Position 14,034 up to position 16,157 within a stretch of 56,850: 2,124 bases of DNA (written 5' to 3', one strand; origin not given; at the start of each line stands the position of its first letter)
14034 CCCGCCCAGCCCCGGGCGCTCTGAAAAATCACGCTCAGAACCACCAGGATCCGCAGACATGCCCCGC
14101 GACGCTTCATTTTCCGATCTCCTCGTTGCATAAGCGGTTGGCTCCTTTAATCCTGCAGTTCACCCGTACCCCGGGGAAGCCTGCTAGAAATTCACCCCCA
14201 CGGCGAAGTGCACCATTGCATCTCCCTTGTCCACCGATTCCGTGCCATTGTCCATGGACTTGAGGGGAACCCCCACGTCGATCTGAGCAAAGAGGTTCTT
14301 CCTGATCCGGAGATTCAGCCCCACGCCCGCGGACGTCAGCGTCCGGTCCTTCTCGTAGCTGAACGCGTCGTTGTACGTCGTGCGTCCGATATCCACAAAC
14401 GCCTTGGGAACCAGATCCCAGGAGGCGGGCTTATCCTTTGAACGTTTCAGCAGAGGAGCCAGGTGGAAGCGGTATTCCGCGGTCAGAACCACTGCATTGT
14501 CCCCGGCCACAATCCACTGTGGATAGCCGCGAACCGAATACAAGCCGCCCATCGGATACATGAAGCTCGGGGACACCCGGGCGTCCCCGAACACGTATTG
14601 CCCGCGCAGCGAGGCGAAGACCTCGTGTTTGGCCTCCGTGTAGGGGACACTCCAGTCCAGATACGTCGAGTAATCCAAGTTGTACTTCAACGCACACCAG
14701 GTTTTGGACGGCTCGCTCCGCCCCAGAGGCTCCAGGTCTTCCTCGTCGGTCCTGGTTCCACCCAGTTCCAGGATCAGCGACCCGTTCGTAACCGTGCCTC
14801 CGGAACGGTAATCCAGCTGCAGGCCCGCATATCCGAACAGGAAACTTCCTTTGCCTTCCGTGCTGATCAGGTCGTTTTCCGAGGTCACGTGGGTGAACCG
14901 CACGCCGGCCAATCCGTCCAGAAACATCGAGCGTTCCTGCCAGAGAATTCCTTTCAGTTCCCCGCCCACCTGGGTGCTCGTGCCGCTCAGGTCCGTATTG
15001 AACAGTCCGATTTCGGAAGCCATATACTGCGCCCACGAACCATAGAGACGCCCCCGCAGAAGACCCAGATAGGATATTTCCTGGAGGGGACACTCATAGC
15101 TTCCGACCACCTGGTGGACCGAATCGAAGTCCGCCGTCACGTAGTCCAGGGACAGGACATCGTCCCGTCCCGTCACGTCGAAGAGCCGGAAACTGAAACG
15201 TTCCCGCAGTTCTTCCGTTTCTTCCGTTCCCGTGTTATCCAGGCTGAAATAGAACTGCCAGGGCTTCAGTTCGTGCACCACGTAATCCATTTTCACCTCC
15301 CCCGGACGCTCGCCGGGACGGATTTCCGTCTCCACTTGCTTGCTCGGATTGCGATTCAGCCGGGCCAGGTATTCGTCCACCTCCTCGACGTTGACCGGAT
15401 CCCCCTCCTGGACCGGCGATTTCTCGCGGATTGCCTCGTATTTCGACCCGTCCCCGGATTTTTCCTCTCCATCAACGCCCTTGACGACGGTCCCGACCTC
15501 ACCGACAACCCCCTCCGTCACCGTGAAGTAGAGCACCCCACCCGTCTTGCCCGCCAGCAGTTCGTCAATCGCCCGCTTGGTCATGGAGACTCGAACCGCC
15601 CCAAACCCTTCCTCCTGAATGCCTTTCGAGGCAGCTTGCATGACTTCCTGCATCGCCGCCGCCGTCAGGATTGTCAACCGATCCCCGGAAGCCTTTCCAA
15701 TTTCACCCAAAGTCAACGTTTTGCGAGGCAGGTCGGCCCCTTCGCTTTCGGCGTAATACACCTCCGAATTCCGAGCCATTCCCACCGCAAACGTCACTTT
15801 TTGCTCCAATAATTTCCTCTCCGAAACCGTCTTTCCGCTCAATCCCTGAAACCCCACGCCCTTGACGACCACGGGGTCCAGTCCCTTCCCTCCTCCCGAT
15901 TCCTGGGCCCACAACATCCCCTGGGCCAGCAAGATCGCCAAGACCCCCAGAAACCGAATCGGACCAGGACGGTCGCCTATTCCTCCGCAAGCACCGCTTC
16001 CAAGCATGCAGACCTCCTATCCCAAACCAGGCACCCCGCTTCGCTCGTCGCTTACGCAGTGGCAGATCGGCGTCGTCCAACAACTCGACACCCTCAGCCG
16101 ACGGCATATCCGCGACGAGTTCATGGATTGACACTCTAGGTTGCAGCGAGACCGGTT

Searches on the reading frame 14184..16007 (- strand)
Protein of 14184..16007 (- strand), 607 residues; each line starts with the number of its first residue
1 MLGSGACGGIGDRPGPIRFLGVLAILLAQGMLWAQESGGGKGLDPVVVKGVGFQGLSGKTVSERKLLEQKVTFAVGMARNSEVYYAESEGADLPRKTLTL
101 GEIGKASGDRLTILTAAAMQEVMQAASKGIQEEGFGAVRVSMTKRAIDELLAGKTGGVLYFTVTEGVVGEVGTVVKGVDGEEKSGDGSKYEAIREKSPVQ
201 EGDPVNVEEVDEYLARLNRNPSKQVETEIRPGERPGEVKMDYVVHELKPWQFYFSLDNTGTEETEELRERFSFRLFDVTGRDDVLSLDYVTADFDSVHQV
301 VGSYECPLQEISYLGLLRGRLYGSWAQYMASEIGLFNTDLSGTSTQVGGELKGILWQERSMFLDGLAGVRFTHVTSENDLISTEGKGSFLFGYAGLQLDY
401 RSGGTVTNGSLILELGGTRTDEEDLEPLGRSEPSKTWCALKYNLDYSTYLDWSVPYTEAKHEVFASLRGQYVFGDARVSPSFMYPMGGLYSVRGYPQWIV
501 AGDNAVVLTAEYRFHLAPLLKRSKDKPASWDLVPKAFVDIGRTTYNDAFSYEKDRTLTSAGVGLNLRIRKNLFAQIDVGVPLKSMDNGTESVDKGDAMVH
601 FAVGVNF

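Call 7: search_protein_families(library=ncbifam, proteins=[window:14184-16007:-], max_evalue=0.1)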
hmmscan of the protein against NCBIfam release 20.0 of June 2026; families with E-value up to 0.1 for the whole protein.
window:14184-16007:- (607 aa): 2 families
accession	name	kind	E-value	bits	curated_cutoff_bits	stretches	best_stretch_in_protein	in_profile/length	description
NF047779.1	Omp85_fam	subfamily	4.7e-07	29.6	200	1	485-581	318-409/423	Omp85 family outer membrane protein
TIGR03303.1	OM_YaeT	equivalog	0.0031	15.9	297.15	0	192-253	339-401/741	outer membrane protein assembly factor BamA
